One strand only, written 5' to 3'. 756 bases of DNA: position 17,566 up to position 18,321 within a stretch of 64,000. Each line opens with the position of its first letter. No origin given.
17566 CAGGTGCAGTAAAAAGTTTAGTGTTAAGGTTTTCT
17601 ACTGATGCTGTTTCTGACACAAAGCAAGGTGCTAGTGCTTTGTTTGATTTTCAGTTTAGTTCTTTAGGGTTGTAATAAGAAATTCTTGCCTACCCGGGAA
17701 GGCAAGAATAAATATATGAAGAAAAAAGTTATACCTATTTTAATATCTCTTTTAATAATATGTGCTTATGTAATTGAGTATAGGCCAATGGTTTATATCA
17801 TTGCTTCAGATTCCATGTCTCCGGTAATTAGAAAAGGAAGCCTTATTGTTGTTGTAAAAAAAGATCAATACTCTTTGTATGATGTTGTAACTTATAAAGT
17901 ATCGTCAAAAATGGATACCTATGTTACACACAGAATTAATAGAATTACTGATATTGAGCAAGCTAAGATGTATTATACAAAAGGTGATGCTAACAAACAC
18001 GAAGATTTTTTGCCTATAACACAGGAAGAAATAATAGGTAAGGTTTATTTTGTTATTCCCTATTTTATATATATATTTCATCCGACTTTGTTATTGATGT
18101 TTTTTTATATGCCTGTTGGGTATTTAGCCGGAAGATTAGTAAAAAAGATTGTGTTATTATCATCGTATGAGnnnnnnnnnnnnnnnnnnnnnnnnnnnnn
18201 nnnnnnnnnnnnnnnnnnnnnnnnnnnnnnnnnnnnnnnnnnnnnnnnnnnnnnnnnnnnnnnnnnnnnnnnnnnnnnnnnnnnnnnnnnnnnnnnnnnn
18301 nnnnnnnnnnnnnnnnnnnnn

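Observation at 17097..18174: TasA-like cargo gene with a SipW-type (archaeal/ER-type) signal peptidase in a CPR-like genome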

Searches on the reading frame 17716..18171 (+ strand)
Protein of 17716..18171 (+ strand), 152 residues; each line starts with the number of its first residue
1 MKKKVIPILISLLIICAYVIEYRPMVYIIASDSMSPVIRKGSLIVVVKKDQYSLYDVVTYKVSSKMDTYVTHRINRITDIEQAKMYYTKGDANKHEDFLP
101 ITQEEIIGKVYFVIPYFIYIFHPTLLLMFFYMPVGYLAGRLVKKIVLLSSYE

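Call 5: search_protein_families(library=ncbifam, proteins=[window:17716-18171:+], max_evalue=1)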
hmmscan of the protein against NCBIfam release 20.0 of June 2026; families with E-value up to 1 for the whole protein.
window:17716-18171:+ (152 aa): 5 families
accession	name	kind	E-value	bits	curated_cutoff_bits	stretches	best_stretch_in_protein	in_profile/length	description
TIGR02228.1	sigpep_I_arch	equivalog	4.6e-23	81.8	51.85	1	9-120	10-129/158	signal peptidase I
NF046067.1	SigPepSipWBacil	equivalog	9.3e-17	61.2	190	1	28-122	42-138/189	signal peptidase I SipW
TIGR02227.1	sigpep_I_bact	equivalog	2.5e-06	27.4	47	1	10-74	6-74/162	signal peptidase I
TIGR02754.1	sod_Ni_protease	equivalog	0.0097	16.4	63.25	1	31-110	5-88/90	nickel-type superoxide dismutase maturation protease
NF008114.0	PRK10861.1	equivalog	0.096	12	277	1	4-61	66-118/324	signal peptidase I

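Call 6: search_protein_families(library=pfam, proteins=[window:17716-18171:+], max_evalue=1)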
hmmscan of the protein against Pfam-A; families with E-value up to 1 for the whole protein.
window:17716-18171:+ (152 aa): 2 families
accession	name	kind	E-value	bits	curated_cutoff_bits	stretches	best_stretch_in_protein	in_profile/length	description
PF10502.14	Peptidase_S26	-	0.013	15.9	22.9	1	5-64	8-67/168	Signal peptidase, peptidase S26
PF00717.28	Peptidase_S24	-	0.013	15.6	23.3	1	27-64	38-75/116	Peptidase S24-like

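Call 19: search_solved_structures(query=window:17716-18171:+, max_evalue=1, show_alignments=2)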
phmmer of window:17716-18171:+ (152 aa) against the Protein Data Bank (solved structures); distinct sequences matched with E-value up to 1: 4.
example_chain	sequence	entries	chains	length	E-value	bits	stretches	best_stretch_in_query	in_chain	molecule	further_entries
7p2q_A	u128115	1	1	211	0.0015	22.1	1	23-97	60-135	Signal peptidase complex catalytic subunit SEC11C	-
7p2p_A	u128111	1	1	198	0.0072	19.9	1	23-116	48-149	Signal peptidase complex catalytic subunit SEC11A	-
7ld3_R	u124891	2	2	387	0.29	14.7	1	97-149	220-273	Chimera protein of Muscarinic acetylcholine receptor M4 and Adenosine receptor A1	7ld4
6d9h_R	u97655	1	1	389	0.29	14.7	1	97-149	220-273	Chimera protein of Muscarinic acetylcholine receptor M4 and Adenosine receptor A1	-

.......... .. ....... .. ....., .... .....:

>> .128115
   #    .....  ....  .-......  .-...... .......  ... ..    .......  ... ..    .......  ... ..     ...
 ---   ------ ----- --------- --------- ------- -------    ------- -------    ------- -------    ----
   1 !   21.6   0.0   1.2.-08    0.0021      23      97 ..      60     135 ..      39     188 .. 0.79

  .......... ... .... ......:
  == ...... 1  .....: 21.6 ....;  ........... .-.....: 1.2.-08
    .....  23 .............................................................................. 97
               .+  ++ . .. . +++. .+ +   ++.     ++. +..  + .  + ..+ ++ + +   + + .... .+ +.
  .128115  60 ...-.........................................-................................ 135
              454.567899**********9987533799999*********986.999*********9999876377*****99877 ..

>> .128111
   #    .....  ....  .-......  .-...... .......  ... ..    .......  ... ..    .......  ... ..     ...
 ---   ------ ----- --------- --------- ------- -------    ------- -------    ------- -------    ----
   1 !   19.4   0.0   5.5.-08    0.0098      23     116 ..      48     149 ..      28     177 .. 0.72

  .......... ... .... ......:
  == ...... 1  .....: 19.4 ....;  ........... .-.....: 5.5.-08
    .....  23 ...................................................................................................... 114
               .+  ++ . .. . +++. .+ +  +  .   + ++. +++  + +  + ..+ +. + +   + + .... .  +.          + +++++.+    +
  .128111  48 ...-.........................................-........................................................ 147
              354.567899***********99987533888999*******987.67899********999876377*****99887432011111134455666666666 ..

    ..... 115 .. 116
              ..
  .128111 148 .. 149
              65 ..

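Call 66: find_homologous_proteins(query=window:17716-18171:+)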
Query window:17716-18171:+ (152 aa): 10 proteins with E <= 0.001 among 40 candidates.
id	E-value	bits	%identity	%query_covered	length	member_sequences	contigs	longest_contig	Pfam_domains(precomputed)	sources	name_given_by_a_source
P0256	1.9e-90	318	100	100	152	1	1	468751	-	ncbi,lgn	-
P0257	6.4e-14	70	39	71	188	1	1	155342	-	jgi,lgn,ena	-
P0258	7.2e-11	60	33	80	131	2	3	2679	-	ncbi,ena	-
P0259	1.7e-8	53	34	81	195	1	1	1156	PF00717.29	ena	-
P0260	3.1e-8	52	34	81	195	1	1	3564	PF00717.29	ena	-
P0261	8.4e-8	51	43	59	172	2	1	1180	-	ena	-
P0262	5.1e-7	48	33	81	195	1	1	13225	PF00717.29,PF10502.15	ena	-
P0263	8.9e-7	47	42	60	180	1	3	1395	PF00717.29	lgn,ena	-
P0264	4.6e-6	45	42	61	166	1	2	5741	PF00717.29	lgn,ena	-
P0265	6.5e-4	38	36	59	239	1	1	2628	-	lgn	-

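Call 70: find_homologous_proteins(query=A6, max_evalue=0.00001)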
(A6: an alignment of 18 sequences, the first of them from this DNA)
Query A6 (18 sequences) (152 aa, profile of the alignment): 580 proteins with E <= 0.00001 among 4817 candidates; the best 120 are listed.
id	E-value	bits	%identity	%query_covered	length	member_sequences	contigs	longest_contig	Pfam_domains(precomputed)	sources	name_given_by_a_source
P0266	4.1e-51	191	31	94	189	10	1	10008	-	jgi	-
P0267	3.7e-50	187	32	91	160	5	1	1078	PF00717.29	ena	-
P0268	1.4e-48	182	38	87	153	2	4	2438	PF00717.29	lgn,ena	-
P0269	2.4e-48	182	32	95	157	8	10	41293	PF00717.29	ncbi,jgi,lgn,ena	-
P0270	2.9e-48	181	36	97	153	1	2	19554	PF00717.29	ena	-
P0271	8.0e-48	180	38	82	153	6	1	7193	PF00717.29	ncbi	-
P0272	1.9e-47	179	35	97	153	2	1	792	PF00717.29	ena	-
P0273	2.3e-47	178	38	91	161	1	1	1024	-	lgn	-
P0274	6.2e-47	177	36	70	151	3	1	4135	PF00717.29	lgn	-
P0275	9.0e-47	177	36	70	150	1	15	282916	PF10502.15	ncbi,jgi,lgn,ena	jgi:signal peptidase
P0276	9.3e-47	176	33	74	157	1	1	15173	-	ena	-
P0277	9.6e-47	176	36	70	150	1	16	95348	PF10502.15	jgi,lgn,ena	jgi:signal peptidase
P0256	9.8e-47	176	100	100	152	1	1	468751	-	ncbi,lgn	-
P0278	1.1e-46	176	32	68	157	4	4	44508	-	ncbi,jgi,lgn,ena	-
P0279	8.5e-46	173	36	75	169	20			-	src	-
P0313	1.5e-32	130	38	72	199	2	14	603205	-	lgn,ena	-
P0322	9.5e-32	128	33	83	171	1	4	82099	PF00717.29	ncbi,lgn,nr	ncbi:MAG: signal peptidase I [Candidatus Portnoybacteria bacterium]|nr:signal peptidase I [Candidatu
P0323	1.3e-31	127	34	91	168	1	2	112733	PF00717.29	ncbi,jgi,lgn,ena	ncbi:MAG: signal peptidase I [Candidatus Shapirobacteria bacterium]|jgi:signal peptidase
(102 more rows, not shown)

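Call 71: find_encoding_contigs(protein=P0323, flank=4000, max_places=1)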
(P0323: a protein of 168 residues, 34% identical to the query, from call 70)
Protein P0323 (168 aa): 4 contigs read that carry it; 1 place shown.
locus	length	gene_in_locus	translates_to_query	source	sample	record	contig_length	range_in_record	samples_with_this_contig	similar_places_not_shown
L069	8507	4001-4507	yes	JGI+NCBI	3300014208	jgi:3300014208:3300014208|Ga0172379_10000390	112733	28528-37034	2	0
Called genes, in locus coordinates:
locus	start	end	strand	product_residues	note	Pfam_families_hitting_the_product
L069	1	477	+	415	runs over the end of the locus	-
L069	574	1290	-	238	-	PF01479:S4, PF00849:PseudoU_synth_2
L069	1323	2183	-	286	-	PF12705:PDDEXK_1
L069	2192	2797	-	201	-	PF13482:RNase_H_2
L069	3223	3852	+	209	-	-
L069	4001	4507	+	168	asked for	PF00717:Peptidase_S24 (weak)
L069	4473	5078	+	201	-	-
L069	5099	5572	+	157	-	PF00717:Peptidase_S24 (faint)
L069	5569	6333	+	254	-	PF01553:Acyltransferase (weak)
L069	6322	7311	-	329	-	PF02547:Queuosine_synth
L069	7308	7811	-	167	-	PF01741:MscL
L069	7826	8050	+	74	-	-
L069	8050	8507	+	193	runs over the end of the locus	-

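Call 72: find_encoding_contigs(protein=P0322, flank=4000, max_places=1)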
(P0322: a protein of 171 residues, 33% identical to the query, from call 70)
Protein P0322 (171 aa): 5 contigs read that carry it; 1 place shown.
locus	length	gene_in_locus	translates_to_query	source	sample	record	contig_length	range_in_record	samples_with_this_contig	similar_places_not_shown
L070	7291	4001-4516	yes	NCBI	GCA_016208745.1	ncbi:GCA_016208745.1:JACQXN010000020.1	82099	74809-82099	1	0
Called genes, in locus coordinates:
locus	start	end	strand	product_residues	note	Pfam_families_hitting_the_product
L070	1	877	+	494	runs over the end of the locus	PF12389:Peptidase_M73 (weak)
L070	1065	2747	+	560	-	PF12389:Peptidase_M73 (faint), PF11617:Cu-binding_MopE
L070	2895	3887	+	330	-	-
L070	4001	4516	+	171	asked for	PF00717:Peptidase_S24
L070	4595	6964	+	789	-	PF24517:CBM96, PF00932:LTD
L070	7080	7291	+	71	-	?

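Call 73: find_encoding_contigs(protein=P0313, flank=4000, max_places=1)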
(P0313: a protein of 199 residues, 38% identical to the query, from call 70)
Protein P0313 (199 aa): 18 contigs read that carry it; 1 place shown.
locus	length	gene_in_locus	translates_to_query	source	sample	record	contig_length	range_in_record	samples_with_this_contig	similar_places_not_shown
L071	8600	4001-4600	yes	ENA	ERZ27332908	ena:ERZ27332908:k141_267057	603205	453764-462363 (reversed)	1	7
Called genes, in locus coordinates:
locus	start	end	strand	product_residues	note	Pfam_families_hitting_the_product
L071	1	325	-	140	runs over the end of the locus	PF00856:SET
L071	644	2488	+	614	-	PF12389:Peptidase_M73 (weak)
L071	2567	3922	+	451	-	-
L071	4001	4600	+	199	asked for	-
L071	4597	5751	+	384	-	-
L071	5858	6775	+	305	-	PF18915:DUF5667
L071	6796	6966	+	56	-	-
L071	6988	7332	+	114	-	PF02325:CCB3_YggT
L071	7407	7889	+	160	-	-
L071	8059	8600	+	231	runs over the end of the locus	-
